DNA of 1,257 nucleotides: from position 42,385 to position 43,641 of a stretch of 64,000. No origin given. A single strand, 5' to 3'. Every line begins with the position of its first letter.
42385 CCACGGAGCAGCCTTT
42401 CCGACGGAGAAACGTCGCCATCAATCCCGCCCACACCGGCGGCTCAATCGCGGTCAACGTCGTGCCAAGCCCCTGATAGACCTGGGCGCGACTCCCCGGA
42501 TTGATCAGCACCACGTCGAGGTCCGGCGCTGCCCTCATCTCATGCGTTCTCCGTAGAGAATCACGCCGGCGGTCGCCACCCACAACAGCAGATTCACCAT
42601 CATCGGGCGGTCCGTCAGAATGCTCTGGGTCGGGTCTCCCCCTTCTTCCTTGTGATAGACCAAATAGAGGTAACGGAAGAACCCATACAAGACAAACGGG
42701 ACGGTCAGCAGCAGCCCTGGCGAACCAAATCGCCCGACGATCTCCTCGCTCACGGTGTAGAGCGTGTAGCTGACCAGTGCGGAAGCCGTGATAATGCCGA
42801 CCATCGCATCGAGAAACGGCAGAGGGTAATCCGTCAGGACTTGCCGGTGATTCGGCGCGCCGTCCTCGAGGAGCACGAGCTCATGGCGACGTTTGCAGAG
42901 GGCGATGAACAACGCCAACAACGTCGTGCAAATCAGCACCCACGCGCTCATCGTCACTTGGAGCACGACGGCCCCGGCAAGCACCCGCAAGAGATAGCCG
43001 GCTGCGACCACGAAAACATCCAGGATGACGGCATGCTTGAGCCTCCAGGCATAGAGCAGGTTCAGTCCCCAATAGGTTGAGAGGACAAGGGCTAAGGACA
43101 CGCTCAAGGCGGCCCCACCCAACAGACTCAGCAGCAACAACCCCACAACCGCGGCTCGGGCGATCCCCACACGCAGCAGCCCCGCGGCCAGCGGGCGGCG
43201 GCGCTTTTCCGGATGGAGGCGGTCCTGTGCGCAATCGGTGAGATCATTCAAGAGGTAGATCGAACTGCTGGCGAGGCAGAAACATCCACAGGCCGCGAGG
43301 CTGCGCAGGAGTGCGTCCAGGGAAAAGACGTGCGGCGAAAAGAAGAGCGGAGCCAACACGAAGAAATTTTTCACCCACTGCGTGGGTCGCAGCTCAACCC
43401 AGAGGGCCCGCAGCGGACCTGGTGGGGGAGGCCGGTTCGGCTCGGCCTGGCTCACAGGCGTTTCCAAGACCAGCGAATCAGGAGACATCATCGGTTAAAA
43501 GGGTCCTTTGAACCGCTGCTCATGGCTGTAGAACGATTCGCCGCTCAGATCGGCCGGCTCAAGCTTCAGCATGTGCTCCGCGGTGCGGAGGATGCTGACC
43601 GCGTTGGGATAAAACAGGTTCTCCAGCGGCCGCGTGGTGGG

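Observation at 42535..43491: DPPR-synthase-like UbiA enzyme plus GT-C transferases: polyprenyl-phospho-pentose donor pathway in a high-GC non-mycobacterial glycan locus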

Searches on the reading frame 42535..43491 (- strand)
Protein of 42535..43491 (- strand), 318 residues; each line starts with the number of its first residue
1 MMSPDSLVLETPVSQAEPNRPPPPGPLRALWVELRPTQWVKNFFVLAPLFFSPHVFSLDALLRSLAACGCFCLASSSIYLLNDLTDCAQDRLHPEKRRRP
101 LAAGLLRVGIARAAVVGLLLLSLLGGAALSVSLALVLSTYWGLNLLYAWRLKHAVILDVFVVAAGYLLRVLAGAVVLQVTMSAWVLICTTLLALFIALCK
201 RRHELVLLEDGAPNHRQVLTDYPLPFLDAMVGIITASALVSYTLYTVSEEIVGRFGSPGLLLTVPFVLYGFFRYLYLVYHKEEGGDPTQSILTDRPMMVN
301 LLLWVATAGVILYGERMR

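Call 5: search_protein_families(library=pfam, proteins=[window:42535-43491:-])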
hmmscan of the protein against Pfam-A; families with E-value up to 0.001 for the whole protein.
window:42535-43491:- (318 aa): 1 family
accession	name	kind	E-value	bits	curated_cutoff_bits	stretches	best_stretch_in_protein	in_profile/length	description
PF01040.23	UbiA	-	1.9e-16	60.6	34.2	1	49-284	9-238/250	UbiA prenyltransferase family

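Call 6: search_protein_families(library=ncbifam, proteins=[window:42535-43491:-])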
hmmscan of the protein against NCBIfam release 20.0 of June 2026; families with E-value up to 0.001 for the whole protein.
window:42535-43491:- (318 aa): 6 families
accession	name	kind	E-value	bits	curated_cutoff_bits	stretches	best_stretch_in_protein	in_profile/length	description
NF008977.0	PRK12324.1-2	equivalog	1.7e-81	273.9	234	1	34-315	9-290/297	decaprenyl-phosphate phosphoribosyltransferase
NF008978.0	PRK12324.1-4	equivalog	7.5e-66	222.3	207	1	17-312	22-319/322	decaprenyl-phosphate phosphoribosyltransferase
NF006088.0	PRK08238.1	equivalog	1.3e-55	189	351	1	21-306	186-474/482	UbiA family prenyltransferase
NF008976.0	PRK12324.1-1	equivalog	5.7e-47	160.6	474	1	33-312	24-303/306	decaprenyl-phosphate phosphoribosyltransferase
NF009523.0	PRK12884.1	equivalog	2.2e-12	46.8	269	1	45-198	23-169/279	prenyltransferase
TIGR01475.1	ubiA_other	subfamily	0.0007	19.1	180.8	0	70-190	44-167/282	UbiA-like polyprenyltransferase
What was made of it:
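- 42535..43491 (-): UbiA-fold polyprenyl-phosphate 5-phosphoribosyltransferase (PPPRS/DPPRS-like), 318 aa, about 8-9 TM helices. NF008977 273.9 bits against cut-off 234 and NF008978 222.3 against 207 (call 6).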

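Call 12: find_homologous_proteins(query=window:42535-43491:-)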
Query window:42535-43491:- (318 aa): 3899 proteins with E <= 0.001 among 8000 candidates; the best 120 are listed.
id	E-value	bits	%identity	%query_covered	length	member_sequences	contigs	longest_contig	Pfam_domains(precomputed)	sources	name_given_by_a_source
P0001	1.7e-204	696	100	100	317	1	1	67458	PF01040.24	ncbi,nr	ncbi:MAG: decaprenyl-phosphate phosphoribosyltransferase [Candidatus Omnitrophica bacterium]|nr:deca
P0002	5.3e-154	530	77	99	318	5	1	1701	PF01040.24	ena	-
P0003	1.3e-148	513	75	97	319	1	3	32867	PF01040.24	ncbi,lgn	-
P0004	2.4e-144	499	76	93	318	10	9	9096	PF01040.24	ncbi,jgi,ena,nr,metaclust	ncbi:MAG TPA: decaprenyl-phosphate phosphoribosyltransferase [Candidatus Omnitrophica bacterium]|nr:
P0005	8.2e-144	497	79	92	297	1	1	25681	PF01040.24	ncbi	ncbi:MAG: hypothetical protein A3G88_05865, partial [Omnitrophica WOR_2 bacterium RIFCSPLOWO2_12_FUL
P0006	2.6e-142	492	72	99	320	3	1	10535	PF01040.24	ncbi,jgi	-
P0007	2.0e-138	479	70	98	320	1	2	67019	PF01040.24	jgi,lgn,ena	-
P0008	9.6e-135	467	68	99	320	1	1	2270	PF01040.24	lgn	-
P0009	1.2e-127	444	67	93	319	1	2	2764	PF01040.24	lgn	-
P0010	1.7e-125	437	65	99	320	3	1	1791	PF01040.24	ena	-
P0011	1.2e-124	434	68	92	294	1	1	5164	PF01040.24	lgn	-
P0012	1.2e-124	434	69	91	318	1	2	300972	PF01040.24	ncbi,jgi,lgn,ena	-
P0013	1.4e-124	434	69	91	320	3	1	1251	PF01040.24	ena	-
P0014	5.3e-124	432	65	99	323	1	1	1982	PF01040.24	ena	-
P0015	5.5e-124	432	68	95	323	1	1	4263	PF01040.24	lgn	-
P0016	5.6e-122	425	67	92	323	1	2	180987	PF01040.24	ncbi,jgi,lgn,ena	-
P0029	2.7e-113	397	63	98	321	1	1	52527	PF01040.24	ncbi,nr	ncbi:MAG: decaprenyl-phosphate phosphoribosyltransferase [Candidatus Omnitrophica bacterium]|nr:deca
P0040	7.0e-108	379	60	93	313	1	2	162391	PF01040.24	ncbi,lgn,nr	ncbi:MAG: decaprenyl-phosphate phosphoribosyltransferase [Candidatus Omnitrophica bacterium]|nr:deca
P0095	2.3e-100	354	56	97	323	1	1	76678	PF01040.24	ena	-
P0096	4.4e-100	353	55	95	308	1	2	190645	PF01040.24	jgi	jgi:4-hydroxybenzoate polyprenyltransferase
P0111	1.7e-98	348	59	90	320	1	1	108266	PF01040.24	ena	-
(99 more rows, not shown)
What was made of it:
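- JGI's automatic names for many homologs are '4-hydroxybenzoate polyprenyltransferase' (call 12).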

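Call 13: find_encoding_contigs(protein=P0007, flank=10000, max_places=2)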
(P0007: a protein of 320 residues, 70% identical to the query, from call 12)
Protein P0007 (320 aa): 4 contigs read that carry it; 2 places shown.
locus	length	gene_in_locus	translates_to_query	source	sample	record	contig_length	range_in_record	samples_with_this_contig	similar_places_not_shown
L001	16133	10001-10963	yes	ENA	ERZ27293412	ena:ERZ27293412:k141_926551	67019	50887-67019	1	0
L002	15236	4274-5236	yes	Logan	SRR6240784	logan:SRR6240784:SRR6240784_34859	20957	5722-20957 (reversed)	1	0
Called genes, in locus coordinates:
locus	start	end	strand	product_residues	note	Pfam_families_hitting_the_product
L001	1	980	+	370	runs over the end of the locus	PF01041:DegT_DnrJ_EryC1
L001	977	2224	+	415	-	PF01266:DAO, PF07992:Pyr_redox_2 (faint), PF13450:NAD_binding_8 (weak)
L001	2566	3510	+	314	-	PF01073:3Beta_HSD, PF01370:Epimerase, PF02719:Polysacc_synt_2 (faint), PF04321:RmlD_sub_bind, PF16363:GDP_Man_Dehyd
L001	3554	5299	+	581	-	PF13231:PMT_2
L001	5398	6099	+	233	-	PF13412:HTH_24, PF22674:C2185-like_N (weak)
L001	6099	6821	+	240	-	PF00483:NTP_transferase, PF12804:NTP_transf_3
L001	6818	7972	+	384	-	PF01041:DegT_DnrJ_EryC1, PF01212:Beta_elim_lyase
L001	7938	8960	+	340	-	PF00676:E1_dh, PF13292:DXP_synthase_N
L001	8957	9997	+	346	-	PF02779:Transket_pyr, PF02780:Transketolase_C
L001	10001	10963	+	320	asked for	PF01040:UbiA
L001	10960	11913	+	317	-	PF01370:Epimerase, PF16363:GDP_Man_Dehyd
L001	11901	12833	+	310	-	PF01073:3Beta_HSD, PF01370:Epimerase, PF02719:Polysacc_synt_2 (weak), PF04321:RmlD_sub_bind, PF05368:NmrA (weak), PF16363:GDP_Man_Dehyd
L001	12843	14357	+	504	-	PF02310:B12-binding, PF04055:Radical_SAM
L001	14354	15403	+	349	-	PF00288:GHMP_kinases_N, PF08544:GHMP_kinases_C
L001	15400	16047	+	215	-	PF13580:SIS_2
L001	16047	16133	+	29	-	?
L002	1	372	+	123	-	?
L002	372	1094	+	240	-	PF00483:NTP_transferase, PF12804:NTP_transf_3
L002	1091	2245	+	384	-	PF01041:DegT_DnrJ_EryC1, PF01212:Beta_elim_lyase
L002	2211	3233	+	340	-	PF00676:E1_dh, PF13292:DXP_synthase_N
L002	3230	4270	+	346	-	PF02779:Transket_pyr, PF02780:Transketolase_C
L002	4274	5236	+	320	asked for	PF01040:UbiA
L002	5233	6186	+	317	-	PF01370:Epimerase, PF16363:GDP_Man_Dehyd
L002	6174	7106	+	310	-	PF01073:3Beta_HSD, PF01370:Epimerase, PF02719:Polysacc_synt_2 (weak), PF04321:RmlD_sub_bind, PF05368:NmrA (weak), PF16363:GDP_Man_Dehyd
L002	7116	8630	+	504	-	PF02310:B12-binding, PF04055:Radical_SAM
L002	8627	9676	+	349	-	PF00288:GHMP_kinases_N, PF08544:GHMP_kinases_C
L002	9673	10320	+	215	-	PF13580:SIS_2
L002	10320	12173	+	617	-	PF00664:ABC_membrane, PF00005:ABC_tran, PF02463:SMC_N (faint), PF09818:ABC_ATPase (faint)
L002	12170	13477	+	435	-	-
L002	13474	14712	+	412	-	PF00483:NTP_transferase, PF12804:NTP_transf_3, PF00702:Hydrolase, PF08645:PNK3P, PF13419:HAD_2 (faint), PF12710:HAD (faint), PF13242:Hydrolase_like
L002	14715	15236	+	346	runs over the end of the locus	PF01073:3Beta_HSD (weak), PF01370:Epimerase, PF04321:RmlD_sub_bind, PF16363:GDP_Man_Dehyd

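Call 14: find_encoding_contigs(protein=P0012, flank=10000, max_places=2)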
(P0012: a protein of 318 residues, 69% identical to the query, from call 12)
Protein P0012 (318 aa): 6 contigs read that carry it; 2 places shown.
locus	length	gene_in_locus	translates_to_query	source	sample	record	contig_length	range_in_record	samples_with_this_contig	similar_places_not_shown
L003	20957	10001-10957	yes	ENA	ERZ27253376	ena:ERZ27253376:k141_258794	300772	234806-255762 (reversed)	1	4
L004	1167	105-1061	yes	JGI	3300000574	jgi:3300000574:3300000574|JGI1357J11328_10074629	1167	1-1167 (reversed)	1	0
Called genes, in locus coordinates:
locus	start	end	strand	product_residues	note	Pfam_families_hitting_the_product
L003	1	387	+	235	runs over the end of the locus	PF00483:NTP_transferase, PF12804:NTP_transf_3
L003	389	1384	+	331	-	PF01073:3Beta_HSD, PF01370:Epimerase, PF02719:Polysacc_synt_2, PF04321:RmlD_sub_bind, PF07993:NAD_binding_4 (weak), PF16363:GDP_Man_Dehyd, PF13460:NAD_binding_10 (faint)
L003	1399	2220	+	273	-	PF01370:Epimerase, PF04321:RmlD_sub_bind, PF01073:3Beta_HSD, PF16363:GDP_Man_Dehyd, PF02719:Polysacc_synt_2, PF07993:NAD_binding_4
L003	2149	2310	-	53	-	-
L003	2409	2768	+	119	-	-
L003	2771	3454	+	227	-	PF01047:MarR (weak), PF13412:HTH_24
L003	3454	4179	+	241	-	PF00483:NTP_transferase, PF12804:NTP_transf_3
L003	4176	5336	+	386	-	PF01041:DegT_DnrJ_EryC1, PF01212:Beta_elim_lyase (weak), PF01053:Cys_Met_Meta_PP (weak)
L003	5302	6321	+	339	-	PF00676:E1_dh, PF13292:DXP_synthase_N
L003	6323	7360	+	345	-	PF02779:Transket_pyr, PF02780:Transketolase_C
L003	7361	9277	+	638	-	PF13231:PMT_2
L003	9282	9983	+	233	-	PF13489:Methyltransf_23, PF07021:MetW, PF13847:Methyltransf_31 (weak), PF08241:Methyltransf_11, PF08242:Methyltransf_12 (weak), PF13649:Methyltransf_25 (weak)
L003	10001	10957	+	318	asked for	PF01040:UbiA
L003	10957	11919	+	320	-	PF01370:Epimerase, PF16363:GDP_Man_Dehyd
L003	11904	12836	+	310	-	PF01073:3Beta_HSD, PF01370:Epimerase, PF02719:Polysacc_synt_2 (weak), PF04321:RmlD_sub_bind, PF05368:NmrA (weak), PF16363:GDP_Man_Dehyd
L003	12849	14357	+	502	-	PF02310:B12-binding, PF04055:Radical_SAM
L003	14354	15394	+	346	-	PF00288:GHMP_kinases_N, PF08544:GHMP_kinases_C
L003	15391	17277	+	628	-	PF00664:ABC_membrane (weak), PF02463:SMC_N (faint), PF00005:ABC_tran, PF09818:ABC_ATPase (faint)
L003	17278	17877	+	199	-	PF13580:SIS_2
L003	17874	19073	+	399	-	PF00483:NTP_transferase, PF12804:NTP_transf_3, PF00702:Hydrolase, PF08645:PNK3P, PF13242:Hydrolase_like, PF13419:HAD_2 (weak)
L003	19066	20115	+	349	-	PF01073:3Beta_HSD (weak), PF01370:Epimerase, PF04321:RmlD_sub_bind, PF16363:GDP_Man_Dehyd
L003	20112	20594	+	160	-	PF00908:dTDP_sugar_isom, PF14667:Polysacc_synt_C (weak)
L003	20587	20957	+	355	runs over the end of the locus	PF00288:GHMP_kinases_N, PF08544:GHMP_kinases_C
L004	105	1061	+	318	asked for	PF01040:UbiA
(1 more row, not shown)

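Call 15: find_encoding_contigs(protein=P0040, flank=10000, max_places=2)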
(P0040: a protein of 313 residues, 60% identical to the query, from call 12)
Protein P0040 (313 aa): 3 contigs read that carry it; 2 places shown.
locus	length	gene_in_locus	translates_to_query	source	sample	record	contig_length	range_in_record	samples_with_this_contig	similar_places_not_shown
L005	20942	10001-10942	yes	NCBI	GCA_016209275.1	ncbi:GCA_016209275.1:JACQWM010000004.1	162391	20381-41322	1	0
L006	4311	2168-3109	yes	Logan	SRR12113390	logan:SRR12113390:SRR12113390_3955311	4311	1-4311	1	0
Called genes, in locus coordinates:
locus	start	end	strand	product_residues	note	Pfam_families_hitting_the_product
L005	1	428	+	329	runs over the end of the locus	PF00288:GHMP_kinases_N, PF08544:GHMP_kinases_C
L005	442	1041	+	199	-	PF00702:Hydrolase (weak), PF08645:PNK3P (weak), PF13419:HAD_2 (weak), PF13242:Hydrolase_like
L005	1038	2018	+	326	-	PF00106:adh_short (faint), PF01073:3Beta_HSD, PF01370:Epimerase, PF02719:Polysacc_synt_2, PF04321:RmlD_sub_bind, PF16363:GDP_Man_Dehyd, PF07993:NAD_binding_4 (faint), PF13460:NAD_binding_10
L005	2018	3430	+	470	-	PF03721:UDPG_MGDP_dh_N, PF00984:UDPG_MGDP_dh, PF03720:UDPG_MGDP_dh_C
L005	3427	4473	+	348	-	PF01408:GFO_IDH_MocA, PF02894:GFO_IDH_MocA_C, PF22725:GFO_IDH_MocA_C3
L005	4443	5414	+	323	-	PF01370:Epimerase, PF02719:Polysacc_synt_2 (weak), PF04321:RmlD_sub_bind, PF16363:GDP_Man_Dehyd, PF13460:NAD_binding_10 (weak)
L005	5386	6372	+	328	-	PF01073:3Beta_HSD, PF01370:Epimerase, PF04321:RmlD_sub_bind, PF16363:GDP_Man_Dehyd, PF02719:Polysacc_synt_2, PF07993:NAD_binding_4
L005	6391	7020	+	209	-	PF13580:SIS_2, PF01380:SIS (faint)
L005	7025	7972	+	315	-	PF01370:Epimerase, PF16363:GDP_Man_Dehyd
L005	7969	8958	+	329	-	PF00676:E1_dh, PF13292:DXP_synthase_N (weak)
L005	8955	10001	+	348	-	PF02779:Transket_pyr, PF02780:Transketolase_C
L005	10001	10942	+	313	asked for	PF01040:UbiA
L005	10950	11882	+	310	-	PF01073:3Beta_HSD, PF01370:Epimerase, PF02719:Polysacc_synt_2 (faint), PF04321:RmlD_sub_bind, PF05368:NmrA (weak), PF13460:NAD_binding_10 (faint), PF16363:GDP_Man_Dehyd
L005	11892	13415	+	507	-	PF02310:B12-binding, PF04055:Radical_SAM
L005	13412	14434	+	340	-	PF00288:GHMP_kinases_N, PF08544:GHMP_kinases_C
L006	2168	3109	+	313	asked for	PF01040:UbiA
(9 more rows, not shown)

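Call 16: search_solved_structures(query=window:42535-43491:-, max_evalue=0.01, show_alignments=2)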
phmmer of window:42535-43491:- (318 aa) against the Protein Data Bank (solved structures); distinct sequences matched with E-value up to 0.01: 2.
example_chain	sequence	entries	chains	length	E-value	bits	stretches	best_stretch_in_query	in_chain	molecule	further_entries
8j8j_D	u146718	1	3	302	6.1e-37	130.8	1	22-311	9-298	Decaprenyl-phosphate phosphoribosyltransferase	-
8j8k_A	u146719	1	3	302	9.7e-29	103.9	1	22-311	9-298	Decaprenyl-phosphate phosphoribosyltransferase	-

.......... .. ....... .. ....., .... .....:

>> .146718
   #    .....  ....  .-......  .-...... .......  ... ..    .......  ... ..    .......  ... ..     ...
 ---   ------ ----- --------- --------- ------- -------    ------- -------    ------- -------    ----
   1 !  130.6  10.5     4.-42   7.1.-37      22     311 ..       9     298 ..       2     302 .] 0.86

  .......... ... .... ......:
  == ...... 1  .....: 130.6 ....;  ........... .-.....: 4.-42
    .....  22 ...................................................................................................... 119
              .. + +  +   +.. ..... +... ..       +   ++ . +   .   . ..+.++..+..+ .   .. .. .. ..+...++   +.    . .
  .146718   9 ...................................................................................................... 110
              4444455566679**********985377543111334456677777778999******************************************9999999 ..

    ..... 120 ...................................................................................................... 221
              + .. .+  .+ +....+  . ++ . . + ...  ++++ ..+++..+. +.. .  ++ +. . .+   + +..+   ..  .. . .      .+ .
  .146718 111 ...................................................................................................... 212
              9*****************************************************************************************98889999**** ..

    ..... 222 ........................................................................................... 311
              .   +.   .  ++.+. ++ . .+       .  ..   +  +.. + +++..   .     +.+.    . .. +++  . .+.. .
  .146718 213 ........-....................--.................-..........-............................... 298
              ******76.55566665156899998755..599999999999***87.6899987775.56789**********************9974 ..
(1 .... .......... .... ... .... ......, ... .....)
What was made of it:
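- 42535..43491 (-): PDB 8j8j Rv3806c E=6e-37 (call 16).
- It matches the solved Rv3806c structure at E=6e-37 over residues 22-311 (call 16).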

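Call 29: find_encoding_contigs(protein=P0096, flank=8000, max_places=1)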
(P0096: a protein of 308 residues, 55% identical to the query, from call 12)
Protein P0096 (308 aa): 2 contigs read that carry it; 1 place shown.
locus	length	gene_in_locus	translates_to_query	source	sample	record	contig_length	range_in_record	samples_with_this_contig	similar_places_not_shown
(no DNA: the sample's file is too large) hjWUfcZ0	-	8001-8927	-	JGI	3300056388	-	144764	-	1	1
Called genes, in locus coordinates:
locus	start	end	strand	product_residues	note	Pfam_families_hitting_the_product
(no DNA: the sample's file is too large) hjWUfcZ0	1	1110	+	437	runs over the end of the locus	PF04932:Wzy_C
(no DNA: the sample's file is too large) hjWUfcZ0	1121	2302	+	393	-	PF13439:Glyco_transf_4, PF13579:Glyco_trans_4_4, PF00534:Glycos_transf_1, PF13692:Glyco_trans_1_4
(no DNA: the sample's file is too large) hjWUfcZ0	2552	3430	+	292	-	PF13439:Glyco_transf_4, PF13579:Glyco_trans_4_4 (weak), PF13692:Glyco_trans_1_4, PF00534:Glycos_transf_1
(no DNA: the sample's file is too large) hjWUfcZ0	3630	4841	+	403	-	PF22842:Pel9A-like_beta_helix (weak), PF13229:Beta_helix, PF05048:NosD (weak)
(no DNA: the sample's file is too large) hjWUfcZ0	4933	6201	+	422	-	-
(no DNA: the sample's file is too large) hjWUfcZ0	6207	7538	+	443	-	-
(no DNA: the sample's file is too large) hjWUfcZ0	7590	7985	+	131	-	PF02681:DUF212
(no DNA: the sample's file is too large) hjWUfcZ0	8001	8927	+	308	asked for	PF01040:UbiA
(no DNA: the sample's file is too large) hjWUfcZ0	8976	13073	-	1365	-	PF19815:DUF6298, PF13290:CHB_HEX_C_1, PF13287:Fn3_assoc, PF13290:CHB_HEX_C_1, PF13385:Laminin_G_3, PF13287:Fn3_assoc, PF13290:CHB_HEX_C_1, PF13287:Fn3_assoc, +4 more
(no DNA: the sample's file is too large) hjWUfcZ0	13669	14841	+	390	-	-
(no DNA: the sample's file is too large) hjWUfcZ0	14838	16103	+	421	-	PF00535:Glycos_transf_2, PF04138:GtrA_DPMS_TM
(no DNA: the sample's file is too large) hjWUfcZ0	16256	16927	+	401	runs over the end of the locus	PF13579:Glyco_trans_4_4, PF00534:Glycos_transf_1, PF13692:Glyco_trans_1_4, PF13524:Glyco_trans_1_2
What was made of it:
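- A DUF212 (divergent PAP2) gene lies next to a 55%-identical homolog (call 29).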

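Call 30: find_encoding_contigs(protein=P0111, flank=8000, max_places=1)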
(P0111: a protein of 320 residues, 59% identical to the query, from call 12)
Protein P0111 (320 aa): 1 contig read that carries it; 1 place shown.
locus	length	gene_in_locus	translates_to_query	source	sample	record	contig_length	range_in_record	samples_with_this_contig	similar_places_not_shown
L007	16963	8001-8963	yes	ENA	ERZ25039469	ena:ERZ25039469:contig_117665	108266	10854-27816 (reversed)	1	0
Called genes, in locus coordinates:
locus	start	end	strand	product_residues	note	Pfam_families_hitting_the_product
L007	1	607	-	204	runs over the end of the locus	-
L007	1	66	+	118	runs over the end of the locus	PF01315:Ald_Xan_dh_C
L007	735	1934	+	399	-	PF20256:MoCoBD_2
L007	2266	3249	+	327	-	PF00211:Guanylate_cyc (weak)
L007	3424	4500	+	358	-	PF01925:TauE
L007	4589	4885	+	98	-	-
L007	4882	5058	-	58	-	-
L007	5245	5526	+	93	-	PF13548:DUF4126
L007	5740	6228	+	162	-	-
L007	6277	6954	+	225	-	PF06078:DUF937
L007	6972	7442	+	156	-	PF05359:DUF748 (weak), PF00691:OmpA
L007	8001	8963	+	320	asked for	PF01040:UbiA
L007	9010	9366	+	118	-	-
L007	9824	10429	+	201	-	-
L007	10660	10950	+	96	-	-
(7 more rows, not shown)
